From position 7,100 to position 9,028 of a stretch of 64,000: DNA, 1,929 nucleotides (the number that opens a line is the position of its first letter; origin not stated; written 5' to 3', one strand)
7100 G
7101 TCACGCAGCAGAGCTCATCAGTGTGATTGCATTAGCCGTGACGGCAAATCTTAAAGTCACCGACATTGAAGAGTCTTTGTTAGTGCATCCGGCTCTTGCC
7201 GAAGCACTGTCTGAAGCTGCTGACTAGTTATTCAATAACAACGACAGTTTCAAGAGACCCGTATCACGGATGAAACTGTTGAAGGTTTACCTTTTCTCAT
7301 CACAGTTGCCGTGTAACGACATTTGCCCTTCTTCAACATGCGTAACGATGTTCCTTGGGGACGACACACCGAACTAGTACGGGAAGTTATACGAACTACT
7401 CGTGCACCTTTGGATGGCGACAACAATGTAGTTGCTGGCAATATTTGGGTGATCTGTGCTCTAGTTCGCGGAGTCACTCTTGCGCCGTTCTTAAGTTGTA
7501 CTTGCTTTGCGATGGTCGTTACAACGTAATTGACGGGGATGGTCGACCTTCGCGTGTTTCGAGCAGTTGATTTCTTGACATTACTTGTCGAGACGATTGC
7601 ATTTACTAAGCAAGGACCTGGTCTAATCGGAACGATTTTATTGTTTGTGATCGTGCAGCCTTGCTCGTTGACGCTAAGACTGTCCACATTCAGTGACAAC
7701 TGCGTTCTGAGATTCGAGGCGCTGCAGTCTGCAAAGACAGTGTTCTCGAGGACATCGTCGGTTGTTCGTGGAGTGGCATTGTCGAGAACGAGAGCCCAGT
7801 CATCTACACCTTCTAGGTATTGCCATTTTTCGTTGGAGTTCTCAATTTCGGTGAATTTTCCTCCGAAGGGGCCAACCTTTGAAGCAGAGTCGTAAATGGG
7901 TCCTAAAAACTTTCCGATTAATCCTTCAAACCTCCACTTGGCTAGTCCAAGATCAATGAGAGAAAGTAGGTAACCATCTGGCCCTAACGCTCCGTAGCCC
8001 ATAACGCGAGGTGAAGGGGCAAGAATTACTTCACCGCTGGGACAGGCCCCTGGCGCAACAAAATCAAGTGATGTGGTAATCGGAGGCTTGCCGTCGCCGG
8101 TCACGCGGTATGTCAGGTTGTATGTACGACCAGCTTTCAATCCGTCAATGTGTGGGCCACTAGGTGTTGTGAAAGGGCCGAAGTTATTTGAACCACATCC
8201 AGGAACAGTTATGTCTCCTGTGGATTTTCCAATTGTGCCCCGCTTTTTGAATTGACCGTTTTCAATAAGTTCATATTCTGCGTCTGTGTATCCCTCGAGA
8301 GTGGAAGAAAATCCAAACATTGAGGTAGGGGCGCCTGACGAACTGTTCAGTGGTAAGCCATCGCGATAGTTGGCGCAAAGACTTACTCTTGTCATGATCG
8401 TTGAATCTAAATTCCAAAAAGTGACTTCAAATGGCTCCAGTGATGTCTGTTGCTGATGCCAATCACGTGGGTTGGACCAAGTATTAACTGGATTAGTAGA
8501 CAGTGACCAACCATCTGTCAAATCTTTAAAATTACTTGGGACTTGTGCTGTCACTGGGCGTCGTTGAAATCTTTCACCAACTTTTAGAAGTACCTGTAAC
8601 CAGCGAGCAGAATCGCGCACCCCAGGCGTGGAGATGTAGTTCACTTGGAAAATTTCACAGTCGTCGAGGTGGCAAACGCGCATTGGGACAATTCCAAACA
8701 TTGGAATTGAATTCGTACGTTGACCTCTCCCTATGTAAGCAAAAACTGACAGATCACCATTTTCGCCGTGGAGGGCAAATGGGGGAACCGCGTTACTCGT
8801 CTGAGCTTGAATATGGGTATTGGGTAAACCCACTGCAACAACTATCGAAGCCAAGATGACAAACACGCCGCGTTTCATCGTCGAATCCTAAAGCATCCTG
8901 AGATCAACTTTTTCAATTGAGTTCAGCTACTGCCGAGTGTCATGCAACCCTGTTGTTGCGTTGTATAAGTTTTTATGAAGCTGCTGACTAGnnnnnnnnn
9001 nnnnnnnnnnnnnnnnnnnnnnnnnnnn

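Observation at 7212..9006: Single-gene low-GC insertion bracketed by a perfect 31-bp direct repeat that duplicates a stop-to-stop gene junction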

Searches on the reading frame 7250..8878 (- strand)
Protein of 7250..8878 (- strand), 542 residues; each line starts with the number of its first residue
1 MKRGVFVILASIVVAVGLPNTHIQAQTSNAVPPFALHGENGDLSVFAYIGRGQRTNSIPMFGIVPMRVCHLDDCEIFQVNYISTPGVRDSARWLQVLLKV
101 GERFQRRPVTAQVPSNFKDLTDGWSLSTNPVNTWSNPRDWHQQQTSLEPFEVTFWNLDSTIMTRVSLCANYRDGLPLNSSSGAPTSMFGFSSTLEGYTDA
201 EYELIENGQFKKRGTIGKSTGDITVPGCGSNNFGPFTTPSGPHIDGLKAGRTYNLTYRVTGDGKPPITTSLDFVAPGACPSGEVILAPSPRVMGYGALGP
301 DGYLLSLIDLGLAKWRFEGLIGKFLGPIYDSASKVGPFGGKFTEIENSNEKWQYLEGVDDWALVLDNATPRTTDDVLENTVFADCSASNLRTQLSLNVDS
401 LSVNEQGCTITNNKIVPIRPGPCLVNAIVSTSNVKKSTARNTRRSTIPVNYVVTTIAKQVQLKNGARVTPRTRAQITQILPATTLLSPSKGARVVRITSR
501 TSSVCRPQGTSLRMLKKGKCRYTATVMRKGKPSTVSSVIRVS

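Call 5: search_protein_families(library=pfam, proteins=[window:7250-8878:-], max_evalue=0.01)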
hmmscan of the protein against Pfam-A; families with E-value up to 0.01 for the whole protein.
window:7250-8878:- (542 aa): 0 families

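Call 9: find_encoding_contigs(protein=window:7250-8878:-, flank=10000, max_places=10)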
Protein window:7250-8878:- (542 aa): 2 contigs read that carry it; 2 places shown.
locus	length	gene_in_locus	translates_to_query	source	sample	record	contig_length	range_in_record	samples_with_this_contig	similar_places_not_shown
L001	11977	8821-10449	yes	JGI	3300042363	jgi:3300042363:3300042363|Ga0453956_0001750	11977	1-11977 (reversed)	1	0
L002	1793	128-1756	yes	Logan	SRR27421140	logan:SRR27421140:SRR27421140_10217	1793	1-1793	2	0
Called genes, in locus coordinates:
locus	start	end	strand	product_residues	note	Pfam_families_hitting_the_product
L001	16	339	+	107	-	PF00565:SNase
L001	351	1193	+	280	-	PF04794:YdjC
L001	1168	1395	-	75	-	-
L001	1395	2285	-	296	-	PF02585:PIG-L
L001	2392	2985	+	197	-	PF01161:PBP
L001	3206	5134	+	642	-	PF08448:PAS_4 (faint), PF13426:PAS_9 (weak), PF00990:GGDEF, PF00563:EAL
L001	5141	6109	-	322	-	PF03816:LytR_cpsA_psr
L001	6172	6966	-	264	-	PF03099:BPL_LplA_LipB, PF02237:BPL_C (weak)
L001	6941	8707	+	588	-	PF00289:Biotin_carb_N, PF02786:CPSase_L_D2, PF02222:ATP-grasp, PF07478:Dala_Dala_lig_C, PF02785:Biotin_carb_C, PF00364:Biotin_lipoyl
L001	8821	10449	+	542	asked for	-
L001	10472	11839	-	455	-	PF01134:GIDA (weak), PF01262:AlaDh_PNT_C (faint), PF07992:Pyr_redox_2, PF12831:FAD_oxidored (weak), PF13434:Lys_Orn_oxgnase (weak), PF13738:Pyr_redox_3, PF00070:Pyr_redox, PF02852:Pyr_redox_dim, +3 more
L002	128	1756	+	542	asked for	-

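Call 13: find_homologous_proteins(query=window:7250-8878:-, max_evalue=0.001)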
Query window:7250-8878:- (542 aa): 29 proteins with E <= 0.001 among 8000 candidates.
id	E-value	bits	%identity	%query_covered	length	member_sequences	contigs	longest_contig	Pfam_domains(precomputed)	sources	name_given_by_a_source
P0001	0.0e+0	1215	98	100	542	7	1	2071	-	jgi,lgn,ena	jgi:hypothetical protein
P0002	0.0e+0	1081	87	100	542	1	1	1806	-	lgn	-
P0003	0.0e+0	1048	83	100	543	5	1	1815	-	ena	-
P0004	0.0e+0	1029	82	100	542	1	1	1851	-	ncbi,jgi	jgi:hypothetical protein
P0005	1.1e-281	953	76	100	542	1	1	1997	-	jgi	jgi:hypothetical protein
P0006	8.5e-257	871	82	83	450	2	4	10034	-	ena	-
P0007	1.1e-150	521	46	98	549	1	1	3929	-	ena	-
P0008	2.3e-122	427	42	99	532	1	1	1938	-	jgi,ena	jgi:hypothetical protein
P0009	1.1e-121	425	42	99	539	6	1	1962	-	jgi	jgi:hypothetical protein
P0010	4.0e-116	407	39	98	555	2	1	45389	-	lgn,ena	-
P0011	6.6e-111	389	38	100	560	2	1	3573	-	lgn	-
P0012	7.3e-111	389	39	100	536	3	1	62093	-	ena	-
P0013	4.5e-110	387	39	98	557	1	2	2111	-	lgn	-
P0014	2.5e-109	384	38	95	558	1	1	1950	-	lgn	-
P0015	5.4e-109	383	39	97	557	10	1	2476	-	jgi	jgi:hypothetical protein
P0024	1.1e-103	366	39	91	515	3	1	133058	-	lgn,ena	-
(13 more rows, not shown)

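Call 16: find_encoding_contigs(protein=P0006, flank=10000, max_places=6)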
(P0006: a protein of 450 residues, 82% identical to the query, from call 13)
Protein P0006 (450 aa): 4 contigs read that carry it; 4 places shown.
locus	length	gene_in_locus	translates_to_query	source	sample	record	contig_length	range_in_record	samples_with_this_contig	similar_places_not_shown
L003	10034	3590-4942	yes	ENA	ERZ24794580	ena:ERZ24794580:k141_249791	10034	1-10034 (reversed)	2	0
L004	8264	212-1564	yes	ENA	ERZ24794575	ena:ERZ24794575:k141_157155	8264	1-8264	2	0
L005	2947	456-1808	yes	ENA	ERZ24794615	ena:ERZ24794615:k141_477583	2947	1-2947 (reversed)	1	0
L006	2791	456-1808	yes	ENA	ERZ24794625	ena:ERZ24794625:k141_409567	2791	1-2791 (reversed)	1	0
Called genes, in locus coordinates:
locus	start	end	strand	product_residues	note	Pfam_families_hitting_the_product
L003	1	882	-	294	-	?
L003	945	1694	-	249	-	PF03099:BPL_LplA_LipB, PF02237:BPL_C (weak)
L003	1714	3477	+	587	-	PF00289:Biotin_carb_N, PF02786:CPSase_L_D2, PF02222:ATP-grasp, PF07478:Dala_Dala_lig_C, PF02785:Biotin_carb_C, PF00364:Biotin_lipoyl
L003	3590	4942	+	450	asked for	-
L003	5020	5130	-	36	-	-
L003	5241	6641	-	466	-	PF01134:GIDA (weak), PF07992:Pyr_redox_2, PF12831:FAD_oxidored (weak), PF13450:NAD_binding_8 (weak), PF13738:Pyr_redox_3, PF13434:Lys_Orn_oxgnase (weak), PF00070:Pyr_redox, PF02852:Pyr_redox_dim, +5 more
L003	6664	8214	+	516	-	PF01336:tRNA_anti-codon, PF00152:tRNA-synt_2, PF01409:tRNA-synt_2d (faint)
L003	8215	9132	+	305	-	PF14789:THDPS_M, PF00132:Hexapep (faint), PF14602:Hexapep_2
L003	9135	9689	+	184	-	PF00881:Nitroreductase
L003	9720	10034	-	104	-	?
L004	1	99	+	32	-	?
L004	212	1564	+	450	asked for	-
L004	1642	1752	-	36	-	-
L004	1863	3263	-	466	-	PF01134:GIDA (weak), PF07992:Pyr_redox_2, PF12831:FAD_oxidored (weak), PF13450:NAD_binding_8 (weak), PF13738:Pyr_redox_3, PF13434:Lys_Orn_oxgnase (weak), PF00070:Pyr_redox, PF02852:Pyr_redox_dim, +5 more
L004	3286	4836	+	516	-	PF01336:tRNA_anti-codon, PF00152:tRNA-synt_2, PF01409:tRNA-synt_2d (faint)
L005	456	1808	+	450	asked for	-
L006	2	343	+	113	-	?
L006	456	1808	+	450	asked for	-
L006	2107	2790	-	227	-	?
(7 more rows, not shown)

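Call 17: find_encoding_contigs(protein=P0004, flank=10000, max_places=6)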
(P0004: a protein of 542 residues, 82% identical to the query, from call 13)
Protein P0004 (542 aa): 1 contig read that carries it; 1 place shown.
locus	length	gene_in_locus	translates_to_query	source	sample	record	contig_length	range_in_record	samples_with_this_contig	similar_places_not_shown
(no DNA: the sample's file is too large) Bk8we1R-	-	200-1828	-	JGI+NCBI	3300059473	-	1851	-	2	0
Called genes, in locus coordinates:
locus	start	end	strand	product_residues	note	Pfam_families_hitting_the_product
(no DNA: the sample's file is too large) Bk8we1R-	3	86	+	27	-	?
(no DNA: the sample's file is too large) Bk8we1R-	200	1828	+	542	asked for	-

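Call 18: find_encoding_contigs(protein=P0003, flank=10000, max_places=6)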
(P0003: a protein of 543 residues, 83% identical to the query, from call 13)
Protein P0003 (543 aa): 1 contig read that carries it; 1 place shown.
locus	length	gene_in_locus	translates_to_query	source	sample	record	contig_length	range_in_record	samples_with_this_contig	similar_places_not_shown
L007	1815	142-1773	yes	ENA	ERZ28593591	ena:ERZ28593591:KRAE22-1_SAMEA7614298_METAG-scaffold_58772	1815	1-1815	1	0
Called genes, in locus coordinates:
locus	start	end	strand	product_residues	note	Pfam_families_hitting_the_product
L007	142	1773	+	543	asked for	-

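Call 21: find_encoding_contigs(protein=P0007, flank=10000, max_places=4)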
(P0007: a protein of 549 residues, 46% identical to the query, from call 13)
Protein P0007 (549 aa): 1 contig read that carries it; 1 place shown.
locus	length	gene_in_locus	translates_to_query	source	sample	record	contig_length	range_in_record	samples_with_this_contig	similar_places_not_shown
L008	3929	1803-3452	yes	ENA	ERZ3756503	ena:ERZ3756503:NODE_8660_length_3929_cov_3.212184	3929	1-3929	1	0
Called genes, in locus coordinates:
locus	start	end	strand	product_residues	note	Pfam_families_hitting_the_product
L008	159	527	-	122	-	-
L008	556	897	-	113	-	-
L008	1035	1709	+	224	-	PF06314:ADC (weak), PF09844:DUF2071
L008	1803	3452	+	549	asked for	-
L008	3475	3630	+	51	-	-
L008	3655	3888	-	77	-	-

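Call 22: find_encoding_contigs(protein=P0010, flank=8000, max_places=4)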
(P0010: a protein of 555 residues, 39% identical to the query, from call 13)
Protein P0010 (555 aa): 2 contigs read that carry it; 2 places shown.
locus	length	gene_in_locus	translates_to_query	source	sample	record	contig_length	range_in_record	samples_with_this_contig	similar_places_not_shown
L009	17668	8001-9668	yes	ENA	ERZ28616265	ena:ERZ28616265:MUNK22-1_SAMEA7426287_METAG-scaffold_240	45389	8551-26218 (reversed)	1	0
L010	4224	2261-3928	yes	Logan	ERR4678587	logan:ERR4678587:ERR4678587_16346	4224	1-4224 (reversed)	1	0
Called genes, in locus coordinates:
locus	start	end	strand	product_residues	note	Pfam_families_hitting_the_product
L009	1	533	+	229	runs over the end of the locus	PF04794:YdjC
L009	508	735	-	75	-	-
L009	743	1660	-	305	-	PF02585:PIG-L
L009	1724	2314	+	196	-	PF01161:PBP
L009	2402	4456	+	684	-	PF00989:PAS (faint), PF08448:PAS_4 (faint), PF13188:PAS_8 (faint), PF13426:PAS_9 (weak), PF08447:PAS_3 (faint), PF00990:GGDEF, PF00563:EAL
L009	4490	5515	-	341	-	PF03816:LytR_cpsA_psr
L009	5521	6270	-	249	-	PF03099:BPL_LplA_LipB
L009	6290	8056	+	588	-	PF00289:Biotin_carb_N, PF02786:CPSase_L_D2, PF02222:ATP-grasp, PF07478:Dala_Dala_lig_C, PF02785:Biotin_carb_C, PF00364:Biotin_lipoyl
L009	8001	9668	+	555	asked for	-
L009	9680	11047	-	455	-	PF01134:GIDA, PF01262:AlaDh_PNT_C (faint), PF07992:Pyr_redox_2, PF12831:FAD_oxidored, PF13738:Pyr_redox_3, PF13434:Lys_Orn_oxgnase (weak), PF00070:Pyr_redox, PF02852:Pyr_redox_dim, +4 more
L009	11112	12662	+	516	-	PF01336:tRNA_anti-codon, PF00152:tRNA-synt_2, PF01409:tRNA-synt_2d (faint)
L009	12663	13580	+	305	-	PF14789:THDPS_M, PF00132:Hexapep (faint), PF14602:Hexapep_2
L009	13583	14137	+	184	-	PF00881:Nitroreductase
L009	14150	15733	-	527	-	PF01642:MM_CoA_mutase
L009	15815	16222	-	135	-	PF01042:Ribonuc_L-PSP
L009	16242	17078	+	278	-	PF00596:Aldolase_II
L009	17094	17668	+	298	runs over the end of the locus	PF00892:EamA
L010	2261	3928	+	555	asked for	-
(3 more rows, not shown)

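Call 23: find_encoding_contigs(protein=P0012, flank=8000, max_places=4)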
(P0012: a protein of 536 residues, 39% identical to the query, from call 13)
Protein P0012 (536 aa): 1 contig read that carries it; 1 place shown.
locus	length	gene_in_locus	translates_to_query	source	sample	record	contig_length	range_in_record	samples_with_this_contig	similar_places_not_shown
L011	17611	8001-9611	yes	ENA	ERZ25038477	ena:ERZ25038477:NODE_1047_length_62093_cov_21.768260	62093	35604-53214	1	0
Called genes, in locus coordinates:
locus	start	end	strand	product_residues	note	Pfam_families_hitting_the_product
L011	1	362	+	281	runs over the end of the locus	PF04794:YdjC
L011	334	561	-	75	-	-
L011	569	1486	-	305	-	PF02585:PIG-L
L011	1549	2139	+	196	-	PF01161:PBP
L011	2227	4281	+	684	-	PF00989:PAS (faint), PF08448:PAS_4 (weak), PF13188:PAS_8 (faint), PF13426:PAS_9 (weak), PF08447:PAS_3 (faint), PF00990:GGDEF, PF00563:EAL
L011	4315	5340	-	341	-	PF03816:LytR_cpsA_psr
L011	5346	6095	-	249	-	PF03099:BPL_LplA_LipB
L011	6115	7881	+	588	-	PF00289:Biotin_carb_N, PF02786:CPSase_L_D2, PF02222:ATP-grasp, PF07478:Dala_Dala_lig_C, PF02785:Biotin_carb_C, PF00364:Biotin_lipoyl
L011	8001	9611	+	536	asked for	-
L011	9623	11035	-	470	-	PF01262:AlaDh_PNT_C (faint), PF01134:GIDA, PF07992:Pyr_redox_2, PF12831:FAD_oxidored, PF13738:Pyr_redox_3, PF13434:Lys_Orn_oxgnase (weak), PF00070:Pyr_redox, PF02852:Pyr_redox_dim, +4 more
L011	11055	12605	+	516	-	PF01336:tRNA_anti-codon, PF00152:tRNA-synt_2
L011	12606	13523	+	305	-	PF14790:THDPS_N (weak), PF14789:THDPS_M, PF00132:Hexapep (faint), PF14602:Hexapep_2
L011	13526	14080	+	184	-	PF00881:Nitroreductase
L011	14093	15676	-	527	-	PF01642:MM_CoA_mutase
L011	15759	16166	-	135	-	PF01042:Ribonuc_L-PSP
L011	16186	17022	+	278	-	PF00596:Aldolase_II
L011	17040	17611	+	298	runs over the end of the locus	PF00892:EamA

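Call 24: find_encoding_contigs(protein=P0024, flank=8000, max_places=4)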
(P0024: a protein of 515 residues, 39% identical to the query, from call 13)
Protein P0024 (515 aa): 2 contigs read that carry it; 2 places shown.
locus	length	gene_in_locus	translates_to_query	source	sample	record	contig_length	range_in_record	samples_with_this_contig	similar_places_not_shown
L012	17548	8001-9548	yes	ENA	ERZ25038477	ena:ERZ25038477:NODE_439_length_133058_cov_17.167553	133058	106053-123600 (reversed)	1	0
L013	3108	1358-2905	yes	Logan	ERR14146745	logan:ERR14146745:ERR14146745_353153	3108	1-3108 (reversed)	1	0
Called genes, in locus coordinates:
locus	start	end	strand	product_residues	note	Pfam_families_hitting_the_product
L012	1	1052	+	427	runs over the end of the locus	PF07690:MFS_1, PF00083:Sugar_tr (weak), PF07690:MFS_1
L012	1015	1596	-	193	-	PF20408:Abhydrolase_11, PF12146:Hydrolase_4 (faint), PF12695:Abhydrolase_5 (faint)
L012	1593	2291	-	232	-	-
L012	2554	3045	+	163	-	-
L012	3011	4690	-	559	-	PF02129:Peptidase_S15 (faint), PF00561:Abhydrolase_1, PF12146:Hydrolase_4, PF20434:BD-FAE (weak), PF00326:Peptidase_S9, PF01738:DLH (weak)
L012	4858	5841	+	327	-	PF03320:FBPase_glpX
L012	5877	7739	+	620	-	-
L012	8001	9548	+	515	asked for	-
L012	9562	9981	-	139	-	PF02823:ATP-synt_DE_N, PF00401:ATP-synt_DE (weak)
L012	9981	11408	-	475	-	PF02874:ATP-synt_ab_N, PF00006:ATP-synt_ab, PF22919:ATP-synt_VA_C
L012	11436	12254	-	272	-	PF00231:ATP-synt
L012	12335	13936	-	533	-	PF02874:ATP-synt_ab_N, PF00006:ATP-synt_ab, PF00306:ATP-synt_ab_C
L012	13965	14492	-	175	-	PF00213:OSCP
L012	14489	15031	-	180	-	PF00430:ATP-synt_B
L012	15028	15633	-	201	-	PF00430:ATP-synt_B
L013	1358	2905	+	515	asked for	-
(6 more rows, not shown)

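Call 37: find_encoding_contigs(protein=P0005, flank=10000, max_places=6)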
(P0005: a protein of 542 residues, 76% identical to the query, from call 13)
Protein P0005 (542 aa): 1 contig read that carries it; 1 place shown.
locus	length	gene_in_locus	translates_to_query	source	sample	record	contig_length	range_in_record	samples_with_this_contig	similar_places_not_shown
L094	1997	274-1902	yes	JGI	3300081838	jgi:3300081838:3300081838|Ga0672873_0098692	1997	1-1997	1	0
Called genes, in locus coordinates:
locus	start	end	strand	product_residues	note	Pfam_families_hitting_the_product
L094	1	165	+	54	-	?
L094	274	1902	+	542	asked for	-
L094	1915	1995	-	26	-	?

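Call 38: find_encoding_contigs(protein=P0002, flank=10000, max_places=6)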
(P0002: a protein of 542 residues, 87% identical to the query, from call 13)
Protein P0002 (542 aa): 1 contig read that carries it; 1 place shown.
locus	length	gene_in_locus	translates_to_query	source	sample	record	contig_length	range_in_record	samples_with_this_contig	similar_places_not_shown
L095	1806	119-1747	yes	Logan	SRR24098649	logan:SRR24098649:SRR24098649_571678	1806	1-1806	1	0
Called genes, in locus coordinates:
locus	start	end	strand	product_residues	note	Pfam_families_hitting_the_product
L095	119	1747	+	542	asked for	-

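Call 41: search_protein_families(library=ncbifam, proteins=[window:7250-8878:-], max_evalue=1)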
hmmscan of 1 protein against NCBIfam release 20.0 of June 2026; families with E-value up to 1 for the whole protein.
window:7250-8878:- (542 aa): 0 families

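Call 42: search_protein_families(library=phrogs, proteins=[window:7250-8878:-], max_evalue=1)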
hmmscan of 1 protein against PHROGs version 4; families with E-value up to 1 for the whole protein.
window:7250-8878:- (542 aa): 0 families

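Call 43: find_related_loci(query=window:7250-8878:-, collection=viral_contigs, flank=5000)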
Query window:7250-8878:- (542 aa) in viral_contigs; peptide patterns used: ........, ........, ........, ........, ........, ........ (x = any residue, [..] = any of these).
13 stretches matched a pattern, but none encodes a relative of the query by tblastn (E <= 1e-3).

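Call 47: search_solved_structures(query=A2, max_evalue=1)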
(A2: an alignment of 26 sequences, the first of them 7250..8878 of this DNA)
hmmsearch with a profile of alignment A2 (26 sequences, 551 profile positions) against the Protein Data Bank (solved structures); distinct sequences matched with E-value up to 1: 4.
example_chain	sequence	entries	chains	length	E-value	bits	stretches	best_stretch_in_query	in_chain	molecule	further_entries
6tje_A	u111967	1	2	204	0.024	16.3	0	291-346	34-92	Cake5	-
3hxj_A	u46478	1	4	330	0.069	14.8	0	290-346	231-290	Pyrrolo-quinoline quinone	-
1hjr_A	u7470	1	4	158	0.082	14.6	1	279-327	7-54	HOLLIDAY JUNCTION RESOLVASE (RUVC)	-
6tjd_A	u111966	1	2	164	0.39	12.3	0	291-346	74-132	Cake4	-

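Call 52: predict_structure(alignment_id=A2)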
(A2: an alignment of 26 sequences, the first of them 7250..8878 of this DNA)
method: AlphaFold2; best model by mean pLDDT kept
length: 542 residues; sequences in the alignment: 26
mean_pLDDT: 80.8   pTM: 0.76
mean pLDDT of the five models: 80.8, 79.3, 79.0, 78.7, 77.5
residues with pLDDT >= 90: 147; 70-90: 294; 50-70: 66; < 50: 35
segments of 3 or more residues with pLDDT < 50: 1-4, 9-25, 180-187, 437-440
pLDDT, mean of each block of 10 residues (from residue 1): 50 38 52 80 85 71 90 91 79 86 86 81 87 69 77 85 87 67 49 89 90 90 82 74 87 91 92 84 62 80 83 66 81 69 73 87 89 85 77 91 92 91 92 60 79 90 91 85 84 92 93 93 94 93 86
secondary structure, 60 per line:
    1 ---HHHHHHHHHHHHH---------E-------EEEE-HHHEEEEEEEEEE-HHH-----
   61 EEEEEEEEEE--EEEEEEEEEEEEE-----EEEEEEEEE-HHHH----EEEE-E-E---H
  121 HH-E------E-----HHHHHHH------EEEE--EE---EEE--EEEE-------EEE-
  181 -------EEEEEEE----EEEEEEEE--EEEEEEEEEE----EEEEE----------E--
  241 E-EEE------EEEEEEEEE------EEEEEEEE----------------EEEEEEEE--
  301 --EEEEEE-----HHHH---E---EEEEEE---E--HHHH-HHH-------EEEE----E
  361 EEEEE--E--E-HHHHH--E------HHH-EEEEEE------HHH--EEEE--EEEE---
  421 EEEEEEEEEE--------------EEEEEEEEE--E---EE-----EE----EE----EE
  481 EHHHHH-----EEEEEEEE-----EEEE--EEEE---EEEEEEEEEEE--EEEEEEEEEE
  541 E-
elements in order: H4-16 E34-37 E42-51 E61-70 E73-85 E91-99 H101-104 E109-112 H137-143 E150-153 E161-163 E166-169 E177-179 E188-194 E199-206 E209-218 E223-227 E243-245 E252-260 E267-274 E291-298 E303-308 H314-317 E325-330 H337-340 E352-355 E360-365 H373-377 E391-396 E408-411 E414-417 E421-430 E445-453 E479-481 H482-486 E492-499 E505-508 E511-514 E518-528 E531-541
